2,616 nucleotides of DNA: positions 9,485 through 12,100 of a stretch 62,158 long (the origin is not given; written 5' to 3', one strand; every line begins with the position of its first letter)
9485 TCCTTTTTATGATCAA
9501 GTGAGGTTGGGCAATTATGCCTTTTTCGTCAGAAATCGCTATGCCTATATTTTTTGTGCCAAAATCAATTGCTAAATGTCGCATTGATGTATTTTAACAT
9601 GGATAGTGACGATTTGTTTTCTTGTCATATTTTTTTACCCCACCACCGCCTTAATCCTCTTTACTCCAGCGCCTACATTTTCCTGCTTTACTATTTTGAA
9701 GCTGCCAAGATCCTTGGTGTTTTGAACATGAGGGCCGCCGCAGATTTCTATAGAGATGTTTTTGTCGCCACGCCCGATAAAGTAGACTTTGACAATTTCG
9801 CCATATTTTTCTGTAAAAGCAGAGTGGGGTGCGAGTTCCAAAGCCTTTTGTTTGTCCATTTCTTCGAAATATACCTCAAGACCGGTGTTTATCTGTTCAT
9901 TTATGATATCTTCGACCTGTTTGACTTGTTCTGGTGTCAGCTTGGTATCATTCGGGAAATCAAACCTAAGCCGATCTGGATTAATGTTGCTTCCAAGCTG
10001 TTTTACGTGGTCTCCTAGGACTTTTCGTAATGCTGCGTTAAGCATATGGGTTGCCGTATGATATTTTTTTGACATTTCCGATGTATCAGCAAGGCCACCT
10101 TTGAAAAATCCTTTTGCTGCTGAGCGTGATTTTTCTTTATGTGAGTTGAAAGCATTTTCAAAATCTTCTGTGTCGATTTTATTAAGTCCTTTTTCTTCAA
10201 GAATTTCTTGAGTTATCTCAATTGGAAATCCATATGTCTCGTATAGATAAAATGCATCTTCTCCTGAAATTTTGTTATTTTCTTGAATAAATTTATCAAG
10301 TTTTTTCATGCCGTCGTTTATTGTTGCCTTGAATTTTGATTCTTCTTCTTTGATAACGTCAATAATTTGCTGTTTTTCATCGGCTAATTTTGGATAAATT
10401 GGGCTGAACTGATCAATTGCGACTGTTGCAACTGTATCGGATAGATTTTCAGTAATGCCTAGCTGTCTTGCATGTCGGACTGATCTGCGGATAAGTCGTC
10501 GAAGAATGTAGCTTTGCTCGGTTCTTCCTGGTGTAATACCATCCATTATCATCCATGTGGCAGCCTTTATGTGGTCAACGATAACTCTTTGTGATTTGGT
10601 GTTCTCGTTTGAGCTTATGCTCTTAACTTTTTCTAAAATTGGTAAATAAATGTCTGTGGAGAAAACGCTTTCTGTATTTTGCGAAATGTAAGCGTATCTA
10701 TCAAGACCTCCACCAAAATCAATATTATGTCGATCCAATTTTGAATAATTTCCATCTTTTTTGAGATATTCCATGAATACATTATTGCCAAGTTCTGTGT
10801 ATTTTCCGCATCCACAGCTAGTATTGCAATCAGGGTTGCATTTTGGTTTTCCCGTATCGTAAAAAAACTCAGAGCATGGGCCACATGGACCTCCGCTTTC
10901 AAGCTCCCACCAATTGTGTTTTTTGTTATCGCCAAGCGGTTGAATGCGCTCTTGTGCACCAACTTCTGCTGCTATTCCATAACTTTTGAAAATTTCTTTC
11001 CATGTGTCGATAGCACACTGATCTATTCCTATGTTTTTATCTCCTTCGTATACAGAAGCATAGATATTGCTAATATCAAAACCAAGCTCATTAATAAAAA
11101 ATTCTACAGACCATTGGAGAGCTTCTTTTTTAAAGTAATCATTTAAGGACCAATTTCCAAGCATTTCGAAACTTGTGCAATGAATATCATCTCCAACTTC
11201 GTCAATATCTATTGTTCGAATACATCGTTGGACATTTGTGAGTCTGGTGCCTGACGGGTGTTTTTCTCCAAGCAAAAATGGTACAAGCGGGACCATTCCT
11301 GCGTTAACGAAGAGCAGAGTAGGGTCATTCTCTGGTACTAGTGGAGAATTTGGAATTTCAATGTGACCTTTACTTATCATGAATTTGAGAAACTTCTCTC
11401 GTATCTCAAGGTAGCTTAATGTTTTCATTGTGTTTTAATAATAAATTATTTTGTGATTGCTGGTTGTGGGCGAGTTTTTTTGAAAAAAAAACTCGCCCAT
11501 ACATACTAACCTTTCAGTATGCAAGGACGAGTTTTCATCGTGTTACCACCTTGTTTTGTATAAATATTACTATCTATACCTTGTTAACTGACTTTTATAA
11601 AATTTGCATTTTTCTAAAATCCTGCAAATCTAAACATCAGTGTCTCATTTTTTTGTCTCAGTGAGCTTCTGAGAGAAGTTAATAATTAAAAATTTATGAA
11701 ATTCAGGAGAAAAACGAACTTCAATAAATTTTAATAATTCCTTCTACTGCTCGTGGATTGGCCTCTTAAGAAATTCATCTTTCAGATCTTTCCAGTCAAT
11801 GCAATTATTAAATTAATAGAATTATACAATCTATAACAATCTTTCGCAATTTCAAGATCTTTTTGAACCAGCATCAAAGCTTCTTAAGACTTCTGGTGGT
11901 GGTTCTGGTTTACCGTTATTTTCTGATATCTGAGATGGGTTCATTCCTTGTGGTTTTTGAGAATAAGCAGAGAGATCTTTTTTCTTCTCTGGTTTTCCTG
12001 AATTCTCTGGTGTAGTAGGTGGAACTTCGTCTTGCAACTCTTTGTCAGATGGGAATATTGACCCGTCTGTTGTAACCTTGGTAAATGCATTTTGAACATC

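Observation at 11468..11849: Alanine T-box riboswitch upstream of alaS with apparently ultrashort Stem I and a third competing helix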

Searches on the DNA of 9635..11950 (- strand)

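Call 4: search_rna_families(source=window, start=11350, end=11950, threshold=evalue, max_evalue=10, show_alignments=5)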
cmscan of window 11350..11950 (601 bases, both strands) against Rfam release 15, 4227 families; matches with E-value up to 10: 20.
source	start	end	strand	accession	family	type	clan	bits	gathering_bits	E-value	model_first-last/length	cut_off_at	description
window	11520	11657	-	RF00230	T-box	Cis-reg; leader;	-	40.6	93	1.5e-07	1-219/219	no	T-box leader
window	11692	11746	-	RF01096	PK-HAV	Cis-reg;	-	23.4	50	1.9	1-56/56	no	HepA virus 3'-terminal pseudoknot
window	11467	11501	-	RF03640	mir-3747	Gene; miRNA;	-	23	63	0.04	1-67/67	no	mir-3747 microRNA precursor family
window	11433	11563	+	RF01606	plasmodium_snoR31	Gene; snRNA; snoRNA; HACA-box;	-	21.7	60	2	1-145/145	no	small nucleolar RNA snoR31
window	11474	11540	-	RF02433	SpF36_sRNA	Gene; sRNA;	-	20.7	48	3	1-51/51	no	Streptococcus sRNA SpF36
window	11438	11529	+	RF03162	TD-2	Gene; sRNA;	CL00124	20.5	48.7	1.7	1-98/98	no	TD-2 RNA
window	11434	11506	+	RF02351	psRNA14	Gene; sRNA;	-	19.8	60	1.1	1-84/84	no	Proteobacteria sRNA psRNA14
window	11488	11535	-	RF04205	MIR2606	Gene; miRNA;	-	18.6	139.7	5.5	1-165/165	no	MIR2606 microRNA precursor family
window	11476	11550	-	RF02454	ncr982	Gene; sRNA;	-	18.5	50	6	1-79/79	no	Bacillus sRNA ncr982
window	11481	11541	-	RF03583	MIR781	Gene; miRNA;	-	18.1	88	1.6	1-94/94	no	MIR781 microRNA precursor family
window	11453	11524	+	RF00958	mir-498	Gene; miRNA;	-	17.7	85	1.5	1-85/85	no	mir-498 microRNA precursor family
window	11475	11609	-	RF01669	P14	Gene; sRNA;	-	16.7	45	0.94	1-146/146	no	Pseudomonas sRNA P14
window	11448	11520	+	RF03993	mir-8536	Gene; miRNA;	-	16.5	100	2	1-86/86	no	mir-8536 microRNA precursor family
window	11462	11505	+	RF03323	mir-3613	Gene; miRNA;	-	15.4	91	3.2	1-86/86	no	mir-3613 microRNA precursor family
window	11467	11498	+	RF04019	MIR950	Gene; miRNA;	-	15.4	95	6.9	1-92/92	no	MIR950 microRNA precursor family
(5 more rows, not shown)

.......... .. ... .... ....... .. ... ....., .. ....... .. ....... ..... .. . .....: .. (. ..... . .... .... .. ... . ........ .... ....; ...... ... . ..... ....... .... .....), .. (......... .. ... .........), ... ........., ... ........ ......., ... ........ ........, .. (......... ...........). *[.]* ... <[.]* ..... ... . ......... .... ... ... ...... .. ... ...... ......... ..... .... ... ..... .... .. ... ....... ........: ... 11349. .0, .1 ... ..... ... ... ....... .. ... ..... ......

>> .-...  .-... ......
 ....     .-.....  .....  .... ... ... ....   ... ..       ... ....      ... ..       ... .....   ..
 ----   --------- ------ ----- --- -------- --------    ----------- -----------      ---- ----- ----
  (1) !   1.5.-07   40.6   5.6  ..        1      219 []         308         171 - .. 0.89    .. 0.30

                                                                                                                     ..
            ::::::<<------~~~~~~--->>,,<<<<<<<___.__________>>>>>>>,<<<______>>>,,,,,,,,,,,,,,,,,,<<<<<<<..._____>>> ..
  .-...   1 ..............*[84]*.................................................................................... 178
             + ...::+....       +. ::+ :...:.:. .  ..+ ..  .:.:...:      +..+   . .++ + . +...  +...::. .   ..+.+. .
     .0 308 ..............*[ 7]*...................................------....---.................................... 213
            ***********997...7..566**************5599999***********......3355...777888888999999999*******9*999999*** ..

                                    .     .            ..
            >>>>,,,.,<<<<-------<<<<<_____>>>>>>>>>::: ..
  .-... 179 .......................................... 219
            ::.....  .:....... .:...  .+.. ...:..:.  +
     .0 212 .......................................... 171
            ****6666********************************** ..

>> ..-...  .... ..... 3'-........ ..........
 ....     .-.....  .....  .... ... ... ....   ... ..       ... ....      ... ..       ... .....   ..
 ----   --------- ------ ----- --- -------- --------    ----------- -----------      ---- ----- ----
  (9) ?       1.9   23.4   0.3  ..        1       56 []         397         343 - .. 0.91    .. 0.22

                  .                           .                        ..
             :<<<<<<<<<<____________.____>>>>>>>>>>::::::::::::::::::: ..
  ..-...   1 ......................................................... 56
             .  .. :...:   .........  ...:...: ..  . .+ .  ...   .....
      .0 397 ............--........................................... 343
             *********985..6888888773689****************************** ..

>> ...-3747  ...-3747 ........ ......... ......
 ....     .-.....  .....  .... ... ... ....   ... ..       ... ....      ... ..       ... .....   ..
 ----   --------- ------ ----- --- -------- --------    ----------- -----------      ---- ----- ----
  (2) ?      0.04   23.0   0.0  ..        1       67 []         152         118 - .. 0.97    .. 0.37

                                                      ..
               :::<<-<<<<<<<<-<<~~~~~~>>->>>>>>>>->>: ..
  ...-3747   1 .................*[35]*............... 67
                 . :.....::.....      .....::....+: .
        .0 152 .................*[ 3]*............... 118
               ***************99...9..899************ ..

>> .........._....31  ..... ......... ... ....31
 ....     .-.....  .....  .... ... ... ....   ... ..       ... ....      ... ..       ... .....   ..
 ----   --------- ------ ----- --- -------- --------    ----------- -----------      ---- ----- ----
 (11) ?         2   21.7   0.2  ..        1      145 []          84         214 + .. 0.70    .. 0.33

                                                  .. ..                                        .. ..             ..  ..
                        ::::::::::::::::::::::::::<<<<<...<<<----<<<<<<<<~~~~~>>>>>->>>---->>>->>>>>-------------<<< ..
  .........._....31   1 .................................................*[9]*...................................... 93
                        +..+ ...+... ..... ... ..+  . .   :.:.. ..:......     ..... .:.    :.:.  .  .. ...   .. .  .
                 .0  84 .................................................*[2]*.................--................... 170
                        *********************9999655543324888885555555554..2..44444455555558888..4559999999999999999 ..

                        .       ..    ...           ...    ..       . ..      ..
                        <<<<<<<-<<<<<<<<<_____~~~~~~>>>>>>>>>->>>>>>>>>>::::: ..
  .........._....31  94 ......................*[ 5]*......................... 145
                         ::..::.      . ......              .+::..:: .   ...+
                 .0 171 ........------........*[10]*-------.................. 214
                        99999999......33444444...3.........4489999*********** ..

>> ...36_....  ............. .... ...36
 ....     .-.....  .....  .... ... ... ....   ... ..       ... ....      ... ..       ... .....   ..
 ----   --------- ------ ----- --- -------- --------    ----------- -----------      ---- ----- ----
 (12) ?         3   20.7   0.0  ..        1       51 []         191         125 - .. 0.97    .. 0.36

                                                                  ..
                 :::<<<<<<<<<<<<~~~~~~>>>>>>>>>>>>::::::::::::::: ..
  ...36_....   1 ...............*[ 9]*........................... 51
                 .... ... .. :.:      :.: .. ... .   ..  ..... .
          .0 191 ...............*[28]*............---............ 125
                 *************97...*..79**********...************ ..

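Call 30: search_rna_families(sources=[L009, L082, L086, L034, L055], threshold=evalue, max_evalue=0.01, show_alignments=5)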
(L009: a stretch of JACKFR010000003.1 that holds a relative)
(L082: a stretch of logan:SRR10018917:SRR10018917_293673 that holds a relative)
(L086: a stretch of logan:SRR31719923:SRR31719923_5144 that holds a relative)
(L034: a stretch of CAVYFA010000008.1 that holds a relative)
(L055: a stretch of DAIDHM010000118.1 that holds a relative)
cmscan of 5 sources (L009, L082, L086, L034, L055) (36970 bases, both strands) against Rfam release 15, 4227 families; matches with E-value up to 0.01: 5.
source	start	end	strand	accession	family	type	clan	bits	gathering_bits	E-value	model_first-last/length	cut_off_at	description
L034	2712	2931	+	RF00230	T-box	Cis-reg; leader;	-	72.7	93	4.7e-14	1-219/219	no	T-box leader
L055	2613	2860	+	RF00230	T-box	Cis-reg; leader;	-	60.9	93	5.2e-11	1-219/219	no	T-box leader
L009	2751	2937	+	RF00230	T-box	Cis-reg; leader;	-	43.9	93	1.2e-06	1-219/219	no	T-box leader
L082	2360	2493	+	RF00230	T-box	Cis-reg; leader;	-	33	93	0.00081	1-219/219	no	T-box leader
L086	2261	2441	+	RF00230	T-box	Cis-reg; leader;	-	28.9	93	0.0088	1-219/219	no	T-box leader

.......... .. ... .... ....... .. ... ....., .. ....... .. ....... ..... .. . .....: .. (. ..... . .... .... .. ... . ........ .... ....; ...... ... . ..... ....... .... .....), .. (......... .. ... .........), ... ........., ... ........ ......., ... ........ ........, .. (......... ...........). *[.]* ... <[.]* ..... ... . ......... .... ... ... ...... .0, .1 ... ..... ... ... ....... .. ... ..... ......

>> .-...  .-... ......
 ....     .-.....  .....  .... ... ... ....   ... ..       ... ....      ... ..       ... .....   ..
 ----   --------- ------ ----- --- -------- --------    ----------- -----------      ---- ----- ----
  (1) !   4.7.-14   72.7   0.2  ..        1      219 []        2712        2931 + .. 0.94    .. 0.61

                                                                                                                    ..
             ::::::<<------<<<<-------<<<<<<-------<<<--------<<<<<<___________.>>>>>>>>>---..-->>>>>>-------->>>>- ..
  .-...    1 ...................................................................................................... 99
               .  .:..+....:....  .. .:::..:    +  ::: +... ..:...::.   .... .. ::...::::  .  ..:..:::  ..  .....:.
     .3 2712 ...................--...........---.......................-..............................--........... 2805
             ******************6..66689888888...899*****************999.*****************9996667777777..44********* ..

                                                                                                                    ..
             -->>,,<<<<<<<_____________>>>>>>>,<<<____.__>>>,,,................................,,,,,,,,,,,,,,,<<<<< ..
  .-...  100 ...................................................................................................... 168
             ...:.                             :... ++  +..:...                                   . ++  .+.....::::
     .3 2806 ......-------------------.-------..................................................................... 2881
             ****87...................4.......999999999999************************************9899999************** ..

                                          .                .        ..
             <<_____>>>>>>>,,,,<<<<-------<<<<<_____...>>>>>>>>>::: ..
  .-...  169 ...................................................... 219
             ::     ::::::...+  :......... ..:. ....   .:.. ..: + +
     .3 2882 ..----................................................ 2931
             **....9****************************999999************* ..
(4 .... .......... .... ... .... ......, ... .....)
